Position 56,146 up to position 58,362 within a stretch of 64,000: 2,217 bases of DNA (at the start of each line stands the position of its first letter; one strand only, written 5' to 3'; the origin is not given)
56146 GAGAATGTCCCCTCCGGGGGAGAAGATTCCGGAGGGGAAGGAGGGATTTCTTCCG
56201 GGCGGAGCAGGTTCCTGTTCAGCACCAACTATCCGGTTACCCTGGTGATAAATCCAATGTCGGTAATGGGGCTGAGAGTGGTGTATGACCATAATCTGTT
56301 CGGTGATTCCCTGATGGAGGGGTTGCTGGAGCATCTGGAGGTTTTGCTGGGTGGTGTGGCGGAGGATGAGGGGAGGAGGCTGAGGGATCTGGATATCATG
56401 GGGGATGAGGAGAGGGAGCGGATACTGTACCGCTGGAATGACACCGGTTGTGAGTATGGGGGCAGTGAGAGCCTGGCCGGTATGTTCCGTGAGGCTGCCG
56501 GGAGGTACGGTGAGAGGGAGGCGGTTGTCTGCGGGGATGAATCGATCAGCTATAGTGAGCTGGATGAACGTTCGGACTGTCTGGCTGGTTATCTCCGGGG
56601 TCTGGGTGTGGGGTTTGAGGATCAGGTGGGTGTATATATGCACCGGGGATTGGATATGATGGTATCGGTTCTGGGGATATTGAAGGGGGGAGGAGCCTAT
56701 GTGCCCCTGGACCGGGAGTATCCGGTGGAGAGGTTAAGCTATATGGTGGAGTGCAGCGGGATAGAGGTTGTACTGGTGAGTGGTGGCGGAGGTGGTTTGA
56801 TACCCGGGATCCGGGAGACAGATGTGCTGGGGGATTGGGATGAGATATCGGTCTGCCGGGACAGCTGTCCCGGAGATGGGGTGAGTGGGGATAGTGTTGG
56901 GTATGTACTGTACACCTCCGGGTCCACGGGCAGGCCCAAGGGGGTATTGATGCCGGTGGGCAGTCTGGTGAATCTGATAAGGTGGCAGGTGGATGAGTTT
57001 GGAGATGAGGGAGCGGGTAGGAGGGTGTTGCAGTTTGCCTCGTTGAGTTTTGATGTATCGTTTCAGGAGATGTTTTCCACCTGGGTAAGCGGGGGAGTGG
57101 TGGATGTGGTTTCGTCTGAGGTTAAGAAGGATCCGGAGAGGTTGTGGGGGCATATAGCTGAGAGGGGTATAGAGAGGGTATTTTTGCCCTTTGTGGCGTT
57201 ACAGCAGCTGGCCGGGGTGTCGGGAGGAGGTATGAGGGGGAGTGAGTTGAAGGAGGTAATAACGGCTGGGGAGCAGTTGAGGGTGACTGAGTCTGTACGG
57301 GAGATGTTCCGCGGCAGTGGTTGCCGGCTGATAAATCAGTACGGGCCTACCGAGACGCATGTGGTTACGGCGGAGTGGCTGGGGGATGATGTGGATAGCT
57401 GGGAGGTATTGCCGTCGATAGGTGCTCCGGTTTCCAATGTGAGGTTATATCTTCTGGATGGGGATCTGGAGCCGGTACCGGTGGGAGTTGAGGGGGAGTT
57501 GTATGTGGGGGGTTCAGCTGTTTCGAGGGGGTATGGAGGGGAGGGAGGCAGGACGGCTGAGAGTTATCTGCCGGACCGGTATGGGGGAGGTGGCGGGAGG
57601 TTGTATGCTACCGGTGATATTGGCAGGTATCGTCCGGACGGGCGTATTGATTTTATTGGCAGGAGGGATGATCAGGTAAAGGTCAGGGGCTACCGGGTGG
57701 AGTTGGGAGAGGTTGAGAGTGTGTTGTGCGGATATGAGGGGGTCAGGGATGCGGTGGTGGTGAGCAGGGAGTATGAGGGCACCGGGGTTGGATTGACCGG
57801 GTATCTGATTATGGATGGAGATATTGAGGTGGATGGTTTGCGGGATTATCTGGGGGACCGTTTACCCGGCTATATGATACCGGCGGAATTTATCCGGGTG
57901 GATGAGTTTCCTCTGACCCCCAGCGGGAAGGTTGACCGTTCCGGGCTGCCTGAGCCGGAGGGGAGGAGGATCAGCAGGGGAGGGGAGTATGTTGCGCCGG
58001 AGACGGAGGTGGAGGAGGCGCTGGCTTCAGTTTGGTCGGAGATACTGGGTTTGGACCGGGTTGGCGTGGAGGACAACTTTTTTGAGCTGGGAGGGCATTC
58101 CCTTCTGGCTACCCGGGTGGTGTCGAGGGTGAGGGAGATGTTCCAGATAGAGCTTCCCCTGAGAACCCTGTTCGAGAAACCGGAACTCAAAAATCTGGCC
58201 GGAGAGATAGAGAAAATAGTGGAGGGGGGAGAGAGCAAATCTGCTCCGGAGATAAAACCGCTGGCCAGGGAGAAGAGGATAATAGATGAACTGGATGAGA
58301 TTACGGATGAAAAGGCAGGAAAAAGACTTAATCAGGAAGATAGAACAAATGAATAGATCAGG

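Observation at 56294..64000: An A-domain coding segment of at least 1 kb is duplicated with 100% identity between two NRPS modules, and the breakpoint is at the C-A linker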

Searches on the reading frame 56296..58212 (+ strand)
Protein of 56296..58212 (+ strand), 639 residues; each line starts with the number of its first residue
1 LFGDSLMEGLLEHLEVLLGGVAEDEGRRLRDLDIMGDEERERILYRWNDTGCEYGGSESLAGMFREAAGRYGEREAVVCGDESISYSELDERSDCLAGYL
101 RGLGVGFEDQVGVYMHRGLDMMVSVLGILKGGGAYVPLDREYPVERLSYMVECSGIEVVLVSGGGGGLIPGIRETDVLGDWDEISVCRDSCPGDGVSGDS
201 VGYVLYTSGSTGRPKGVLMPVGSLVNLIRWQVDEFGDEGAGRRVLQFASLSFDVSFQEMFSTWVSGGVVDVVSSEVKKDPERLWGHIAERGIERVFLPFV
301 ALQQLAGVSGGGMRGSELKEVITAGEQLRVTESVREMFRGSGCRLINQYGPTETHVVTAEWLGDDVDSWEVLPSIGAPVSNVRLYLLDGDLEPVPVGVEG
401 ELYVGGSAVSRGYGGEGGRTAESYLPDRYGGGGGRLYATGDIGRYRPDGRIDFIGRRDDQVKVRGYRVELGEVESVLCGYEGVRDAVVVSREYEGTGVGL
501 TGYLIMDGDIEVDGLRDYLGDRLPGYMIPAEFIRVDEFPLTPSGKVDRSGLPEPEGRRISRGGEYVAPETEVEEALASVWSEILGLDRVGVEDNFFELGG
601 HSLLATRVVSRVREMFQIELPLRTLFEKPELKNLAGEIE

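Call 16: search_solved_structures(query=window:56296-58212:+, max_evalue=1e-30, show_alignments=0)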
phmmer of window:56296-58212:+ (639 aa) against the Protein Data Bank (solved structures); distinct sequences matched with E-value up to 1e-30: 75 (the best 60 are shown).
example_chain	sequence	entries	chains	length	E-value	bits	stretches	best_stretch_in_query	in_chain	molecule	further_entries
9be3_A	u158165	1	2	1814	1e-212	711.4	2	13-634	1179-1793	Linear gramicidin synthase subunit A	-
6mfz_A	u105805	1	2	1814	1e-212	711.4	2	13-634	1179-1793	Linear gramicidin synthase subunit A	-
9meh_A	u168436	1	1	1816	1e-212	711.4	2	13-634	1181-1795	Linear gramicidin synthase subunit A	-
9be4_A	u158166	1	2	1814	3.8e-212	709.5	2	13-634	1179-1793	Linear gramicidin synthase subunit A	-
6mfy_A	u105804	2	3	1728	2.3e-192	644.1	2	68-634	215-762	Linear gramicidin synthase subunit A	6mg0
9bfd_B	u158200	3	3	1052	3.6e-139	468.4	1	1-639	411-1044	Tyrocidine synthase 2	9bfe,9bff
8xjz_C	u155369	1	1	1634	3.9e-127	428.6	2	64-551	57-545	Peptide synthetase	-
5u89_A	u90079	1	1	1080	4.2e-114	385.6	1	37-637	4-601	Amino acid adenylation domain protein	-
9lcq_A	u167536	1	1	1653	4.4e-113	382.2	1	7-639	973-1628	PvdL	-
9lcp_A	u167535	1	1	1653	4.4e-113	382.2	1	7-639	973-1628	PvdL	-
9lco_A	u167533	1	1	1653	1.8e-112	380.2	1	7-639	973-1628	PvdL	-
9bfd_A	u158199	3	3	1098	4e-108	365.8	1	54-635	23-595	Tyrocidine synthase 1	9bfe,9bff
8hlk_A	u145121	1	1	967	4.8e-107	362.2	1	5-556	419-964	Microcystin synthetase B (Fragment)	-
8jbr_A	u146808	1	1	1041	3.7e-105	356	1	3-635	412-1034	McyA protein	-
6p1j_A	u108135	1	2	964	4.6e-102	345.8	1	13-550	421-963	Txo2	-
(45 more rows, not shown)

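Call 18: search_solved_structures(query=window:56296-58212:+, max_evalue=1e-200, show_alignments=1)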
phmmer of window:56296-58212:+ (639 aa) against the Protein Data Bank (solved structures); distinct sequences matched with E-value up to 1e-200: 4.
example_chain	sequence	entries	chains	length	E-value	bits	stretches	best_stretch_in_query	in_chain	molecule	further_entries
9be3_A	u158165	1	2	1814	1e-212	711.4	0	13-634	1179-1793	Linear gramicidin synthase subunit A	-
6mfz_A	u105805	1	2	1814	1e-212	711.4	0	13-634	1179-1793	Linear gramicidin synthase subunit A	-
9meh_A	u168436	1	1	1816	1e-212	711.4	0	13-634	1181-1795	Linear gramicidin synthase subunit A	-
9be4_A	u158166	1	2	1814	3.8e-212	709.5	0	13-634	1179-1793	Linear gramicidin synthase subunit A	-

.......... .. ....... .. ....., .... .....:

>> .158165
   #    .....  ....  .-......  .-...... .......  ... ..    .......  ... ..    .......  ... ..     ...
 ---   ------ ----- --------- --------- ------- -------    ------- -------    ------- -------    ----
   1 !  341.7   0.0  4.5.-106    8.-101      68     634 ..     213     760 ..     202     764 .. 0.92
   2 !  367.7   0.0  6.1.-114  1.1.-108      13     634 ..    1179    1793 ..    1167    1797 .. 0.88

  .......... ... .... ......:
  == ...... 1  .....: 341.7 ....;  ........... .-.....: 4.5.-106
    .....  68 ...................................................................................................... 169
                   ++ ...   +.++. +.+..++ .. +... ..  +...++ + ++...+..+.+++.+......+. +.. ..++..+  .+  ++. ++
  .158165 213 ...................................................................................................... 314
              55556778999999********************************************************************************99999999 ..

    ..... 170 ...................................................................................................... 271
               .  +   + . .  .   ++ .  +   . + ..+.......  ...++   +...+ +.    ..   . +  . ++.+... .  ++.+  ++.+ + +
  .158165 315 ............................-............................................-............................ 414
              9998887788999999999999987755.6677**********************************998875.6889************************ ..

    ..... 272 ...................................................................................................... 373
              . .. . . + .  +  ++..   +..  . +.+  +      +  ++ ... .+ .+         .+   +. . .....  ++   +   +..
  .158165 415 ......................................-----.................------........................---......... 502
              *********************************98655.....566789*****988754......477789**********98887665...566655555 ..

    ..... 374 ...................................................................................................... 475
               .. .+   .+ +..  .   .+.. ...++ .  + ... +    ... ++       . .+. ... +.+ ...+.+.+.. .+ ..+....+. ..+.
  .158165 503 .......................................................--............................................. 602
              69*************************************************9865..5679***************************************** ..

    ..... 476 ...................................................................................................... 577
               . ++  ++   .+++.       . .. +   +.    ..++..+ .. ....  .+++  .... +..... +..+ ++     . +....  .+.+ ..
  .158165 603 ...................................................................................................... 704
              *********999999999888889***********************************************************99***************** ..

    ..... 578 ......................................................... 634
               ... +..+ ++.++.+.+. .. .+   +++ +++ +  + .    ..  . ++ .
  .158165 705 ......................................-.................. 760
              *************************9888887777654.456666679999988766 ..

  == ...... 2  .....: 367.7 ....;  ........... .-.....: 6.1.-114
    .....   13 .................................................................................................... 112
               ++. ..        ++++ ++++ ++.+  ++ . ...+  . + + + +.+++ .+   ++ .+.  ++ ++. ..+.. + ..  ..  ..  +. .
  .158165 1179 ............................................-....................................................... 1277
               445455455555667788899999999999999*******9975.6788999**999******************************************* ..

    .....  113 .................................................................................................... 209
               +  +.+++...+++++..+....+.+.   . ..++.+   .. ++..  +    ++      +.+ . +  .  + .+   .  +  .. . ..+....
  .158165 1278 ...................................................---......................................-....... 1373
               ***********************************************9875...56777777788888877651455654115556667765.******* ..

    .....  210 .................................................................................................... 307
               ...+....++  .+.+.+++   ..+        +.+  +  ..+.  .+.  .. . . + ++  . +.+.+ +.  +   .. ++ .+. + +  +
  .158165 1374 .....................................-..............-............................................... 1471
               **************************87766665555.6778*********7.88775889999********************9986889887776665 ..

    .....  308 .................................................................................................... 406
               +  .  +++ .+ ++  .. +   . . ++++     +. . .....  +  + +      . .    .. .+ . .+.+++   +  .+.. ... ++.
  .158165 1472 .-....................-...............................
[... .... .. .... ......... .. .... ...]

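Call 24: find_homologous_proteins(query=window:56296-58212:+, max_evalue=1e-50)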
Query window:56296-58212:+ (639 aa): 6492 proteins with E <= 1e-50 among 8000 candidates; the best 120 are listed.
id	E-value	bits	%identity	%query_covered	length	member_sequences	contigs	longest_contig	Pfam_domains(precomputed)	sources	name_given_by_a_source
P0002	0.0e+0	1417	100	100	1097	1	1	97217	PF00668.26,PF00550.32,PF00501.35,PF13193.13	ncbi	-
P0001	0.0e+0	1417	100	100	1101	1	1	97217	PF00668.26,PF00550.32,PF00501.35,PF13193.13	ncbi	-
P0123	4.5e-182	625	48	100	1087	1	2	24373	PF00668.26,PF16911.11,PF00550.32,PF00501.35,PF13193.13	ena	-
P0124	2.0e-179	616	47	100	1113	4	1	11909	PF00668.26,PF00550.32,PF00501.35,PF13193.13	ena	-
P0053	2.0e-178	613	46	100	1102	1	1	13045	PF00668.26,PF00550.32,PF00501.35,PF13193.13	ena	-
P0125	4.4e-178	612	52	100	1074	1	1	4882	PF00668.26,PF00550.32,PF00501.35,PF13193.13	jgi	jgi:amino acid adenylation domain-containing protein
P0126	1.0e-177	611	47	99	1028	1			PF00668.26,PF00550.32,PF00501.35,PF13193.13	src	-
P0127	2.1e-176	606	47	99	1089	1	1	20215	PF00668.26,PF00550.32,PF00501.35,PF13193.13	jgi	jgi:amino acid adenylation domain-containing protein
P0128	2.2e-176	606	46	99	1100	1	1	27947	PF00668.26,PF00550.32,PF00501.35,PF13193.13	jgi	jgi:amino acid adenylation domain-containing protein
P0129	1.0e-175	604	47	99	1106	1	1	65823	PF00668.26,PF00550.32,PF00501.35,PF13193.13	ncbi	-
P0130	2.8e-175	603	47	100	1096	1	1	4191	PF00668.26,PF00550.32,PF00501.35,PF13193.13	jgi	-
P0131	1.2e-174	601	49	100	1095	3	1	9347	PF00668.26,PF00550.32,PF00501.35,PF13193.13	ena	-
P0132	3.4e-174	599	46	100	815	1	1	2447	PF00668.26,PF00550.32,PF00501.35,PF13193.13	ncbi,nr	ncbi:MAG TPA: amino acid adenylation domain-containing protein, partial [Anaerolineae bacterium]|nr:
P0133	4.7e-174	599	46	93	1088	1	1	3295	PF00668.26,PF00550.32,PF00501.35,PF13193.13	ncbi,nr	ncbi:MAG TPA: amino acid adenylation domain-containing protein, partial [Longimicrobium sp.]|nr:amin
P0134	1.0e-173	597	47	99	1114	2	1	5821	PF00668.26,PF00550.32,PF00501.35,PF13193.13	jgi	jgi:amino acid adenylation domain-containing protein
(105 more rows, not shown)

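Call 47: find_encoding_contigs(protein=P0125, flank=10000, max_places=6)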
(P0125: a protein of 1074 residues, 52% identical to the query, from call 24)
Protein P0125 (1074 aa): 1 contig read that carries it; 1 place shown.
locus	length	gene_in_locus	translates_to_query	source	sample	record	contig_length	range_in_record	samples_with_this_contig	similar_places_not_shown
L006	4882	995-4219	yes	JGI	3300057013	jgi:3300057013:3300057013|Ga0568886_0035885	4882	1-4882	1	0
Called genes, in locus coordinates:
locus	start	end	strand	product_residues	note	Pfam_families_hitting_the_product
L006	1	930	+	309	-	?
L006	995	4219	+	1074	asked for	PF00668:Condensation, PF00501:AMP-binding, PF13193:AMP-binding_C, PF00550:PP-binding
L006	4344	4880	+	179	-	?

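Call 60: search_protein_representatives(protein=window:56296-58212:+)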
Query: 639 residues. Proteins with E-value up to 0.001 (for the whole library): 262201; up to 1e-10: 182120; up to 1e-30: 108826. The best 150 are listed.
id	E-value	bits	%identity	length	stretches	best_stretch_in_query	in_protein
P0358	0.0e+00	2704.4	40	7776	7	1-638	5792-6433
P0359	0.0e+00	2517.4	33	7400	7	1-634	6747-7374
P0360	0.0e+00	2500.2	39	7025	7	2-634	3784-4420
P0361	0.0e+00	2459.5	38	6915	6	2-638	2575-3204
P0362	0.0e+00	2437.4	38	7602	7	1-635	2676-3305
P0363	0.0e+00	2436.8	38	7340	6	3-637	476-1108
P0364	0.0e+00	2394.3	37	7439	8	2-638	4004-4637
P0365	0.0e+00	2391.6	36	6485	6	8-635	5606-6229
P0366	0.0e+00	2385.9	38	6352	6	10-635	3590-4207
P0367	0.0e+00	2382.6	33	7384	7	5-628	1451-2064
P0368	0.0e+00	2354.3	45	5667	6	2-639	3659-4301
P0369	0.0e+00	2351.9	38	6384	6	12-636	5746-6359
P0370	0.0e+00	2349.6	39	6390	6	1-639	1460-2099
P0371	0.0e+00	2346.9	37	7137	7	6-637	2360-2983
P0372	0.0e+00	2342.3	38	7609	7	71-636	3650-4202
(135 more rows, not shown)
